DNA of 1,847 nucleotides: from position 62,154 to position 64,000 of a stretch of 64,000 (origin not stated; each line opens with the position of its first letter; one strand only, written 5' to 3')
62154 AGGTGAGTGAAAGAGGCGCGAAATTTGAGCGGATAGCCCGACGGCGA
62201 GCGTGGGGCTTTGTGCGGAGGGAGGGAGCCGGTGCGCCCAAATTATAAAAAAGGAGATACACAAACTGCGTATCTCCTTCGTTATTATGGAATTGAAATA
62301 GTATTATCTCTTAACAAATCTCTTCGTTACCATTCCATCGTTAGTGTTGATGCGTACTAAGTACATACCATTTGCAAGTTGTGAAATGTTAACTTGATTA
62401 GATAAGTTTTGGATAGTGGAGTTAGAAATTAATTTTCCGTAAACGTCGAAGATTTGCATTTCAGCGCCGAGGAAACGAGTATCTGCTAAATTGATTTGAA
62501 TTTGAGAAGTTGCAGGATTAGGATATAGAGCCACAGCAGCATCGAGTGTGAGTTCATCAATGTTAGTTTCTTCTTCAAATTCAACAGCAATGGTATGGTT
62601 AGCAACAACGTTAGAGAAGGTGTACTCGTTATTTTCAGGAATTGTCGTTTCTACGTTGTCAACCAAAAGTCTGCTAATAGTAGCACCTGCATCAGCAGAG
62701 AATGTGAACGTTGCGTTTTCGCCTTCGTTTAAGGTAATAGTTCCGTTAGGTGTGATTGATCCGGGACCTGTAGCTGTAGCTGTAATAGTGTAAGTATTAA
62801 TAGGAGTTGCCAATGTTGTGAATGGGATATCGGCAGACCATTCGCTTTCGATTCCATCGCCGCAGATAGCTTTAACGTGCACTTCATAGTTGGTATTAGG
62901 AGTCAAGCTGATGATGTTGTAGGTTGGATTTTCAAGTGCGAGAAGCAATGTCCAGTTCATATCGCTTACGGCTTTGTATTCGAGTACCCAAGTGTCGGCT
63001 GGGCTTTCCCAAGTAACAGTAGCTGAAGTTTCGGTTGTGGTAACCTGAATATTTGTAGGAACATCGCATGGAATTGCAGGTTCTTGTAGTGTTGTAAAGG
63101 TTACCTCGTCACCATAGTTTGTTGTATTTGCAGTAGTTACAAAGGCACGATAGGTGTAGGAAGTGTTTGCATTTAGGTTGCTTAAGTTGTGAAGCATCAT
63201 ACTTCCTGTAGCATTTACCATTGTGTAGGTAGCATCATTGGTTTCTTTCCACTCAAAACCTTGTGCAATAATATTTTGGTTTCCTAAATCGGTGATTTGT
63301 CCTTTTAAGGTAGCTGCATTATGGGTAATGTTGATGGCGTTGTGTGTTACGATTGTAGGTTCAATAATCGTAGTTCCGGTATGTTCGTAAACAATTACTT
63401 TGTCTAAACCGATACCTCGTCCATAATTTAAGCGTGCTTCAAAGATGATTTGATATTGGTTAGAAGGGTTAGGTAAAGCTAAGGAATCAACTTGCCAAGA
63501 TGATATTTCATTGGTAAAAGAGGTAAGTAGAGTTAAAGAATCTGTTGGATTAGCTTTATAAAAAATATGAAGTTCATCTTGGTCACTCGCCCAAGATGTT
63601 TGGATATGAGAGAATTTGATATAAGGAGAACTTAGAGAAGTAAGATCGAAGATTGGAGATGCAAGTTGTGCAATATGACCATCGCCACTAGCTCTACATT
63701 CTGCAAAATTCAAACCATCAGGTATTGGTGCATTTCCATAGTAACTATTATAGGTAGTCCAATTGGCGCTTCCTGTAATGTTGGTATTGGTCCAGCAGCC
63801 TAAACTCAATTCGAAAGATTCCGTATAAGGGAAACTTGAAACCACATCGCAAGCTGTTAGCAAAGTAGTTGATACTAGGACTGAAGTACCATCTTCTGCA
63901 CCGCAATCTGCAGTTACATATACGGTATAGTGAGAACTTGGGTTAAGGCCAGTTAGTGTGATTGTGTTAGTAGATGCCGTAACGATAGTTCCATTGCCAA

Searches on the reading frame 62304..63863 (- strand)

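Call 29: search_protein_families(library=pfam, proteins=[window:62304-63863:-], max_evalue=0.001)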
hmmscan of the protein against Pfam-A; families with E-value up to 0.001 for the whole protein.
window:62304-63863:- (519 aa): 5 families
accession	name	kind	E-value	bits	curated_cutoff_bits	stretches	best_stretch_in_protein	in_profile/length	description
PF18962.6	Por_Secre_tail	-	5.3e-16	59.1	27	1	446-517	1-74/75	Secretion system C-terminal sorting domain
PF00041.27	fn3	-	2.5e-10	40.8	25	1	268-347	2-82/84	Fibronectin type III domain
PF00629.30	MAM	-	4.4e-06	27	26.4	1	17-159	3-153/158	MAM domain, meprin/A5/mu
PF16656.11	Pur_ac_phosph_N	-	7.9e-06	26.8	30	0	271-350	5-93/93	Purple acid Phosphatase, N-terminal domain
PF25059.1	FN3_DSCAM-DSCAML_C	-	6.1e-05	23.7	39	0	289-351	20-80/89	DSCAM/DSCAML C-terminal Fn3-like domain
